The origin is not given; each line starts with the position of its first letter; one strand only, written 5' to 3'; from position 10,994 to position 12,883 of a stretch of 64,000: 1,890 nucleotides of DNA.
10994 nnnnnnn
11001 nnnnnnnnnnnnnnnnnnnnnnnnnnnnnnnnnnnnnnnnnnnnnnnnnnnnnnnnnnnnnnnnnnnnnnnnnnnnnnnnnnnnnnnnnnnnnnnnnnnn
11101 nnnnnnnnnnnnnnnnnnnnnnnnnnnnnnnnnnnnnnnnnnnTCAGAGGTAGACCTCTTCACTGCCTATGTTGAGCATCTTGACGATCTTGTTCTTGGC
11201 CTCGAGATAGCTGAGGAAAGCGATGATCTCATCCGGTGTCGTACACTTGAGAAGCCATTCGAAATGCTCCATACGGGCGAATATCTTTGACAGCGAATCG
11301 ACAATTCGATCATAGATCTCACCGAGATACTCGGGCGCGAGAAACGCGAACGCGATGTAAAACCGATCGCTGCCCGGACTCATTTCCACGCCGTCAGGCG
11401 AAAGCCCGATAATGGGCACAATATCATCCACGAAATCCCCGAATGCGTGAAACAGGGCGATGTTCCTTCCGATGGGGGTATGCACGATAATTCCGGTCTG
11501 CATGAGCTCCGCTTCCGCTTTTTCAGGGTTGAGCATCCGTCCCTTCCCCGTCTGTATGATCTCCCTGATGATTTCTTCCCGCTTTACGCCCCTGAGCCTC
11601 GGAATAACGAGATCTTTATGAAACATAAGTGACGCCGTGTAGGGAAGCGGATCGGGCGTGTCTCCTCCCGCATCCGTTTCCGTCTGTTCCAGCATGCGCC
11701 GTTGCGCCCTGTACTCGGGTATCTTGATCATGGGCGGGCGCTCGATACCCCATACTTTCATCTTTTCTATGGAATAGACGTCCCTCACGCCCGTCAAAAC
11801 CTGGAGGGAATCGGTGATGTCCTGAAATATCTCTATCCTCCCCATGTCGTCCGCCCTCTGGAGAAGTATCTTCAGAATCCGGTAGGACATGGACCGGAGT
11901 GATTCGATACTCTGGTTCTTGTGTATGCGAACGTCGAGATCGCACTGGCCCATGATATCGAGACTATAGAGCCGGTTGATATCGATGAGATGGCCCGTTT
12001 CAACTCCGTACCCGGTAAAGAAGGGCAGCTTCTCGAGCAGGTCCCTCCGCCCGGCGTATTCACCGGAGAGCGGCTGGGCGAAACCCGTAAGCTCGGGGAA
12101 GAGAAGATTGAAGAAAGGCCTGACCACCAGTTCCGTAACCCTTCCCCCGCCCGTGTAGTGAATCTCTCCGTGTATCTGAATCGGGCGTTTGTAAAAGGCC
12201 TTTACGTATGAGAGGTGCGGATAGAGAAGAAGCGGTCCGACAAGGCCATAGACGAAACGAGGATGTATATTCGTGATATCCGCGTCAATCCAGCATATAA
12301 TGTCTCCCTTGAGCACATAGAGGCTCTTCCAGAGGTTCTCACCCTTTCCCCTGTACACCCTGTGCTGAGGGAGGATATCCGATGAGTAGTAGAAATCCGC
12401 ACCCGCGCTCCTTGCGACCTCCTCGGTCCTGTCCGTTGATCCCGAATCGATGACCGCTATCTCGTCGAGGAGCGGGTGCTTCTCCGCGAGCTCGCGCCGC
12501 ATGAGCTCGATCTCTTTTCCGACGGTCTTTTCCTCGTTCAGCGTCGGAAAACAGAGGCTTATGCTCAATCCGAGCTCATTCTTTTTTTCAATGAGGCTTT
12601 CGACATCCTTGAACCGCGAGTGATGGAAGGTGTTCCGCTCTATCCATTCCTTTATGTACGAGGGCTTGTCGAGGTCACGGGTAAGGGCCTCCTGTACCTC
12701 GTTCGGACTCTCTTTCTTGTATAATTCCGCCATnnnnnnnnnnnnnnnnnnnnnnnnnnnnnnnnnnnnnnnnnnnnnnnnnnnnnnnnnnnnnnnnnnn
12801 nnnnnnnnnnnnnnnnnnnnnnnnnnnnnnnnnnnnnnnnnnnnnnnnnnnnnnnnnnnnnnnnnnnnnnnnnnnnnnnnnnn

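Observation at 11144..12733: Glucosyl-3-phosphoglycerate synthase fused to a PTS EIIA(Ntr)-type domain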

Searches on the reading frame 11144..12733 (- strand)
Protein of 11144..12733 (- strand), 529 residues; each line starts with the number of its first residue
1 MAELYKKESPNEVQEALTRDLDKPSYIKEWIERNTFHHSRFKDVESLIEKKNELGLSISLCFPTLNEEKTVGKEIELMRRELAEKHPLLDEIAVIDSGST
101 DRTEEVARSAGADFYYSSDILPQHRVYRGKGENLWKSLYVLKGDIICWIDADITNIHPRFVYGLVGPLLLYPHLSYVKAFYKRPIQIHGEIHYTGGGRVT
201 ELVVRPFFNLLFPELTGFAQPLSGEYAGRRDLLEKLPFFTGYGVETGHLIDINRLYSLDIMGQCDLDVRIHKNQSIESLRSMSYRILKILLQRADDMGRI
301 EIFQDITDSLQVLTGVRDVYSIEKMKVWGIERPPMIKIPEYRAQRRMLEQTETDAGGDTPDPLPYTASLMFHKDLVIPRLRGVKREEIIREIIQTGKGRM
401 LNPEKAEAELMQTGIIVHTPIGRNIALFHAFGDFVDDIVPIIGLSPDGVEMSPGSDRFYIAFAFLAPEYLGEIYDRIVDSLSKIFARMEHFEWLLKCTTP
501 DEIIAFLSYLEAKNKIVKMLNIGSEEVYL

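Call 3: search_protein_families(library=pfam, proteins=[window:11144-12733:-], max_evalue=0.01)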
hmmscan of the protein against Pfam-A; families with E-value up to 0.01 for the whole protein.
window:11144-12733:- (529 aa): 3 families
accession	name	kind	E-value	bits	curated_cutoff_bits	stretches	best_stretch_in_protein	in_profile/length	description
PF00535.33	Glycos_transf_2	-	2.2e-11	44.4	23.3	1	59-176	1-111/168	Glycosyl transferase family 2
PF00359.27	PTS_EIIA_2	-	6.6e-09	36.3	27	1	370-508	2-142/144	Phosphoenolpyruvate-dependent sugar phosphotransferase system, EIIA 2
PF09488.16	Osmo_MPGsynth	-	0.0023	17.2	27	1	183-256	205-282/381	Mannosyl-3-phosphoglycerate synthase (osmo_MPGsynth)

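Call 4: search_protein_families(library=ncbifam, proteins=[window:11144-12733:-], max_evalue=0.01)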
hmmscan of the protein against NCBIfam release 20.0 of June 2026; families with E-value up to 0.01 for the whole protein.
window:11144-12733:- (529 aa): 6 families
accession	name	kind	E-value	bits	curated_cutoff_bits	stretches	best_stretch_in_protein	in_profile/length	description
NF010496.0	PRK13915.1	equivalog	4.1e-110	367.7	262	1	27-339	5-306/307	glucosyl-3-phosphoglycerate synthase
NF040724.1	GpgS_Meth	equivalog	1.6e-10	40.4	700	1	127-312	119-318/402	glucosyl-3-phosphoglycerate synthase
TIGR04182.1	glyco_TIGR04182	equivalog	8.6e-09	35.2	325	1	60-168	4-97/293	S-layer glycoprotein N-glycosyltransferase AglJ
TIGR04283.1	glyco_like_mftF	equivalog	3.8e-05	23.4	182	1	58-117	1-56/221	TIGR04283 family arsenosugar biosynthesis glycosyltransferase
TIGR03937.1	PgaC_IcaA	equivalog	0.00055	19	422.3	1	49-153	38-136/407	poly-beta-1,6-N-acetyl-D-glucosamine synthase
NF045692.1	OglycostaseCruG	equivalog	0.0039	16.2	600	1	40-111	26-92/386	2'-O-glycosyltransferase CruG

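Call 5: find_homologous_proteins(query=window:11144-12733:-, max_evalue=0.00001)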
Query window:11144-12733:- (529 aa): 8000 proteins with E <= 0.00001 among 8000 candidates; the best 120 are listed.
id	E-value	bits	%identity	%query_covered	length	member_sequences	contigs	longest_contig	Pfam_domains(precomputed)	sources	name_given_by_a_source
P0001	0.0e+0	1207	100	100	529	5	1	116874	PF00359.28,PF00535.33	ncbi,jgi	-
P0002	3.9e-272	922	75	100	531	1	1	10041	PF00359.28,PF00535.33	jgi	jgi:glucosyl-3-phosphoglycerate synthase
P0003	1.5e-270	916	75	100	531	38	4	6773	PF00359.28,PF00535.33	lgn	-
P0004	5.9e-269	911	73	100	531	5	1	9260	PF00359.28,PF00535.33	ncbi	-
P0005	4.0e-268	908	74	100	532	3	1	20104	PF00359.28,PF00535.33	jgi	jgi:glucosyl-3-phosphoglycerate synthase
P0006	2.0e-265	900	74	99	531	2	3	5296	PF00359.28,PF00535.33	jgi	jgi:glucosyl-3-phosphoglycerate synthase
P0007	8.0e-264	894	74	99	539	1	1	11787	PF00359.28,PF00535.33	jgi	jgi:glucosyl-3-phosphoglycerate synthase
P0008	7.6e-263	891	74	100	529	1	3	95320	PF00359.28,PF00535.33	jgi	-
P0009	4.3e-262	889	74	99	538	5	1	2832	PF00359.28,PF00535.33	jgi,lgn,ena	-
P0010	5.9e-262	888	73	100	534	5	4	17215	PF00359.28,PF00535.33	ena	-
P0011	2.9e-261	886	73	98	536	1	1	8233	PF00359.28,PF00535.33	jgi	-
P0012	5.8e-261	885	73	99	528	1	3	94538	PF00359.28,PF00535.33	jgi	jgi:glucosyl-3-phosphoglycerate synthase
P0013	6.2e-261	885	74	99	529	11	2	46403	PF00359.28,PF00535.33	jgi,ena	-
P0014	7.0e-261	885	73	99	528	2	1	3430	PF00359.28,PF00535.33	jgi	jgi:glucosyl-3-phosphoglycerate synthase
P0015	3.9e-260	882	74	97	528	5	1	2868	PF00359.28,PF00535.33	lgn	-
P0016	1.2e-259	880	74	96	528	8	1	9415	PF00359.28,PF00535.33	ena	-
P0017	1.2e-258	877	74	97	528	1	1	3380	PF00359.28,PF00535.33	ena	-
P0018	3.8e-258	875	72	99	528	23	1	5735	PF00359.28,PF00535.33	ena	-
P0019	1.7e-257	873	71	99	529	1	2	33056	PF00359.28,PF00535.33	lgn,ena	-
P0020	6.9e-257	871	71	99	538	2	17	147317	PF00359.28,PF00535.33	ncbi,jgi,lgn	-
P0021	9.6e-256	868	71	99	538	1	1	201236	PF00359.28,PF00535.33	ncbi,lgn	-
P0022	1.5e-255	867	73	96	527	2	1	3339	PF00359.28,PF00535.33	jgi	jgi:glucosyl-3-phosphoglycerate synthase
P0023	8.9e-255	864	70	96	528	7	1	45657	PF00359.28,PF00535.33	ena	-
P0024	1.8e-254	863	70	96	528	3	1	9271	PF00359.28,PF00535.33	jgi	jgi:glucosyl-3-phosphoglycerate synthase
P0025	3.7e-254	862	76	94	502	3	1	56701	PF00359.28,PF00535.33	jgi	-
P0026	6.0e-253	858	72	99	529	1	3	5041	PF00359.28,PF00535.33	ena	-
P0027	9.3e-253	858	72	96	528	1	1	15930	PF00359.28,PF00535.33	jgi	jgi:glucosyl-3-phosphoglycerate synthase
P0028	2.5e-252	856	71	99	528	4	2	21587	PF00359.28,PF00535.33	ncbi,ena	-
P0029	4.5e-252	855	71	98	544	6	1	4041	PF00359.28,PF00535.33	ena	-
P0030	3.1e-251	853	73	96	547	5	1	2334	PF00359.28,PF00535.33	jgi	jgi:glucosyl-3-phosphoglycerate synthase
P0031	3.6e-251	852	72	97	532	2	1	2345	PF00359.28,PF00535.33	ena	-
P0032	2.4e-250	850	71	100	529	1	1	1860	PF00359.28,PF00535.33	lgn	-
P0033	2.9e-250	849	70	99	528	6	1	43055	PF00359.28,PF00535.33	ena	-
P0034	3.4e-250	849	70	99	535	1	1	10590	PF00359.28,PF00535.33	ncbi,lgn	ncbi:MAG: glucosyl-3-phosphoglycerate synthase [Spirochaetota bacterium]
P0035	5.3e-250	849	71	97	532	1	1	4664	PF00359.28,PF00535.33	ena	-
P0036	2.9e-249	846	71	100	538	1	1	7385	PF00359.28,PF00535.33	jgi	jgi:glucosyl-3-phosphoglycerate synthase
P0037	3.3e-249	846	70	99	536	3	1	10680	PF00359.28,PF00535.33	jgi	jgi:glucosyl-3-phosphoglycerate synthase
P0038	3.3e-249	846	71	95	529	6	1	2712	PF00359.28,PF00535.33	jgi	jgi:glucosyl-3-phosphoglycerate synthase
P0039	7.5e-249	845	71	96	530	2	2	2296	PF00359.28,PF00535.33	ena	-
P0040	5.3e-248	842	71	96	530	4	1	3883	PF00359.28,PF00535.33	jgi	-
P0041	9.7e-248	841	68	99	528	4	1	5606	PF00359.28,PF00535.33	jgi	jgi:glucosyl-3-phosphoglycerate synthase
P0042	1.0e-247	841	70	98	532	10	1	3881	PF00359.28,PF00535.33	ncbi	-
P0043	5.7e-246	835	70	96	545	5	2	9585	PF00359.28,PF00535.33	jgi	jgi:glucosyl-3-phosphoglycerate synthase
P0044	5.8e-246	835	69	98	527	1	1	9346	PF00359.28,PF00535.33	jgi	-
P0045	4.1e-245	832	69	97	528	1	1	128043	PF00359.28,PF00535.33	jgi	-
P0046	5.6e-244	829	69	98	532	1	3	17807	PF00359.28,PF00535.33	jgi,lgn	jgi:glucosyl-3-phosphoglycerate synthase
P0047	3.4e-238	810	68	99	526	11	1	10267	PF00359.28,PF00535.33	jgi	-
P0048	1.9e-232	791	74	90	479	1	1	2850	PF00359.28,PF00535.33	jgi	jgi:glucosyl-3-phosphoglycerate synthase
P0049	1.8e-219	748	72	86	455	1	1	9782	PF00535.33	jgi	jgi:glucosyl-3-phosphoglycerate synthase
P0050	3.6e-195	668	72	76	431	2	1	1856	PF00535.33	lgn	-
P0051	1.2e-188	646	77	68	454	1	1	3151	PF00535.33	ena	-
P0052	8.4e-175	600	73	68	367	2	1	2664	PF00359.28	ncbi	ncbi:hypothetical protein ES703_82109 [subsurface metagenome]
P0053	4.4e-167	575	75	64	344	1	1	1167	PF00359.28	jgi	jgi:mannitol/fructose-specific phosphotransferase system IIA component (Ntr-type)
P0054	1.2e-136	475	44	95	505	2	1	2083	PF00359.28,PF00535.33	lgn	-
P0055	2.3e-134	467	45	94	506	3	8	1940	PF00359.28,PF00535.33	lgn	-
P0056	1.8e-130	454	44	93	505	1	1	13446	PF00359.28,PF00535.33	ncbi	-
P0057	4.7e-130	453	45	93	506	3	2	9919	PF00359.28,PF00535.33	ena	-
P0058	5.4e-130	453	45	93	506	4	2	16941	PF00359.28,PF00535.33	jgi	-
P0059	2.3e-129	451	43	95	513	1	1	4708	PF00359.28,PF00535.33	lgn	-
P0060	5.4e-129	449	44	93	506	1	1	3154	PF00359.28,PF00535.33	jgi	-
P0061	1.4e-128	448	45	94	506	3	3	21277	PF00359.28,PF00535.33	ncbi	ncbi:MAG: glucosyl-3-phosphoglycerate synthase [Spirochaetota bacterium]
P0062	1.5e-128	448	45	91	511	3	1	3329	PF00359.28,PF00535.33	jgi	-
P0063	1.7e-128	448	45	93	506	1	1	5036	PF00359.28,PF00535.33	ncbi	-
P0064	2.9e-128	447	43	91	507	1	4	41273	PF00359.28,PF00535.33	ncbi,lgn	-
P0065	4.9e-128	446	45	92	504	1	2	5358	PF00359.28,PF00535.33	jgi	jgi:glucosyl-3-phosphoglycerate synthase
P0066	1.2e-127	445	44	91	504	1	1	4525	PF00359.28,PF00535.33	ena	-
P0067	1.5e-127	445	44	93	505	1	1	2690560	PF00359.28,PF00535.33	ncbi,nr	ncbi:MAG: glucosyl-3-phosphoglycerate synthase [Candidatus Eiseniibacteriota bacterium]|nr:MAG: gluc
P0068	2.2e-127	444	44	92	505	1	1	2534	PF00359.28,PF00535.33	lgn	-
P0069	2.3e-127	444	43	93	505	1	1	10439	PF00359.28,PF00535.33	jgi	jgi:glucosyl-3-phosphoglycerate synthase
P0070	2.8e-127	444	44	93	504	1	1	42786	PF00359.28,PF00535.33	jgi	jgi:mannitol/fructose-specific phosphotransferase system IIA component (Ntr-type)/glycosyltransferas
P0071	3.8e-127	443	45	91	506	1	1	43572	PF00359.28,PF00535.33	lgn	-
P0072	1.3e-126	441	46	87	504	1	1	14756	PF00359.28,PF00535.33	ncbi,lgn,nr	ncbi:MAG: glucosyl-3-phosphoglycerate synthase [Candidatus Eisenbacteria bacterium]|nr:glucosyl-3-ph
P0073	1.6e-126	441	44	91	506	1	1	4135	PF00359.28,PF00535.33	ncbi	-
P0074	2.2e-126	441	43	91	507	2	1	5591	PF00359.28,PF00535.33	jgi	jgi:mannitol/fructose-specific phosphotransferase system IIA component (Ntr-type)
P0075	3.4e-126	440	43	95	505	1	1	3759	PF00359.28,PF00535.33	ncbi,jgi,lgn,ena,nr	ncbi:MAG TPA: glucosyl-3-phosphoglycerate synthase [Spirochaetia bacterium]|nr:glucosyl-3-phosphogly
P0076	3.6e-126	440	43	93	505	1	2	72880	PF00359.28,PF00535.33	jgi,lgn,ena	-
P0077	4.3e-126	440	42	95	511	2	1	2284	PF00359.28,PF00535.33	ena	-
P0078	5.1e-126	439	45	91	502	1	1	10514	PF00359.28,PF00535.33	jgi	jgi:glucosyl-3-phosphoglycerate synthase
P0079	1.2e-125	438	44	92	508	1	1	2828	PF00359.28,PF00535.33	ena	-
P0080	2.7e-125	437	41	95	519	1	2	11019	PF00359.28,PF00535.33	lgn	-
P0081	5.3e-125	436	44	91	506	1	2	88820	PF00359.28,PF00535.33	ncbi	-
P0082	5.6e-125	436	43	94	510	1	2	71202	PF00359.28,PF00535.33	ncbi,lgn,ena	-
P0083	5.9e-125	436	44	92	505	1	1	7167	PF00359.28,PF00535.33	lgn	-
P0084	7.3e-125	436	45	88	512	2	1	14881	PF00359.28,PF00535.33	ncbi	-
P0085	1.5e-124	435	45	91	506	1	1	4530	PF00359.28,PF00535.33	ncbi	-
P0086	2.8e-124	434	43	92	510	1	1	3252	PF00359.28,PF00535.33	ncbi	ncbi:MAG: glucosyl-3-phosphoglycerate synthase [Candidatus Eisenbacteria bacterium]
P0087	3.3e-124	434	44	91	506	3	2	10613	PF00359.28,PF00535.33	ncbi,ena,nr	ncbi:MAG TPA: glucosyl-3-phosphoglycerate synthase [Sediminispirochaeta sp.]|nr:glucosyl-3-phosphogl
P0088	3.8e-124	433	44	93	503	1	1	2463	PF00359.28,PF00535.33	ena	-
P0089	6.7e-124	432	43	91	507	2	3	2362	PF00359.28,PF00535.33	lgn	-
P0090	1.4e-123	431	42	94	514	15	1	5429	PF00359.28,PF00535.33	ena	-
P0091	2.4e-123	431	42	93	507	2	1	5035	PF00359.28,PF00535.33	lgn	-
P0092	2.8e-123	430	44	93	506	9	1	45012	PF00359.28,PF00535.33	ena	-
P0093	3.1e-123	430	43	91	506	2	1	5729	PF00359.28,PF00535.33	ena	-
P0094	5.5e-123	429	43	92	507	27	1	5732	PF00359.28,PF00535.33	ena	-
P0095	5.9e-123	429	42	93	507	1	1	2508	PF00359.28,PF00535.33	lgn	-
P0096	1.0e-122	429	69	50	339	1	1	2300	PF00535.33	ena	-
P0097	1.5e-122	428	43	92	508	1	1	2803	PF00359.28,PF00535.33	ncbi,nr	ncbi:MAG: glucosyl-3-phosphoglycerate synthase [Spirochaetales bacterium]|nr:glucosyl-3-phosphoglyce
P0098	4.2e-122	427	42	93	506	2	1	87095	PF00359.28,PF00535.33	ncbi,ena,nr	ncbi:MAG TPA: glucosyl-3-phosphoglycerate synthase [Spirochaetia bacterium]|nr:glucosyl-3-phosphogly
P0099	3.6e-121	423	43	93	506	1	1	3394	PF00359.28,PF00535.33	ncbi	ncbi:glucosyl-3-phosphoglycerate synthase [Salinispira pacifica]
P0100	3.9e-121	423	44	93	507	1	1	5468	PF00359.28,PF00535.33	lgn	-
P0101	5.8e-121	423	42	94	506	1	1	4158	PF00359.28,PF00535.33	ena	-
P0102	1.8e-120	421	43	92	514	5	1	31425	PF00359.28,PF00535.33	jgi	-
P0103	2.0e-120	421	43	94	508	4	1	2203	PF00359.28,PF00535.33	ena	-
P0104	2.1e-120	421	46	83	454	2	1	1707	PF00359.28,PF00535.33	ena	-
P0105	3.3e-120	420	42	91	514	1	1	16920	PF00359.28,PF00535.33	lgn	-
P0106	1.2e-119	418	43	94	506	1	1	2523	PF00359.28,PF00535.33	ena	-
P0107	3.6e-119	417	42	94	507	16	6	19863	PF00359.28,PF00535.33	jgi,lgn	jgi:glucosyl-3-phosphoglycerate synthase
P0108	4.2e-119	417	43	92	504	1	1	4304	PF00359.28,PF00535.33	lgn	-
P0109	4.4e-119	417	43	93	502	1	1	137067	PF00359.28,PF00535.33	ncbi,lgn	-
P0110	1.7e-118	415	42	94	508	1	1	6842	PF00359.28,PF00535.33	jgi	jgi:glucosyl-3-phosphoglycerate synthase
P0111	2.0e-118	414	43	91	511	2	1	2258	PF00359.28,PF00535.33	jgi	-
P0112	8.2e-118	412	41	92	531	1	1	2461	PF00359.28,PF00535.33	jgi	jgi:glucosyl-3-phosphoglycerate synthase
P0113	1.3e-117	412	42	92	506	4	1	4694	PF00359.28,PF00535.33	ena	-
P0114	1.6e-117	411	54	62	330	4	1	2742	PF00535.33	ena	-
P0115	2.1e-116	408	41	92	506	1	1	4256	PF00359.28,PF00535.33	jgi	-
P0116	2.6e-116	407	43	94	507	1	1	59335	PF00359.28,PF00535.33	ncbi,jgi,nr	ncbi:MAG: glucosyl-3-phosphoglycerate synthase [Calditrichaeota bacterium]|nr:glucosyl-3-phosphoglyc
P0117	3.2e-116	407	43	91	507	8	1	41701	PF00359.28,PF00535.33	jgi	jgi:glucosyl-3-phosphoglycerate synthase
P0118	4.5e-116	407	57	60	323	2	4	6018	PF00535.33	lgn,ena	-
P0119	6.3e-116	406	40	94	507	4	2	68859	PF00359.28,PF00535.33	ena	-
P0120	2.7e-115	404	55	60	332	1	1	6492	PF00535.33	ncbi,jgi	-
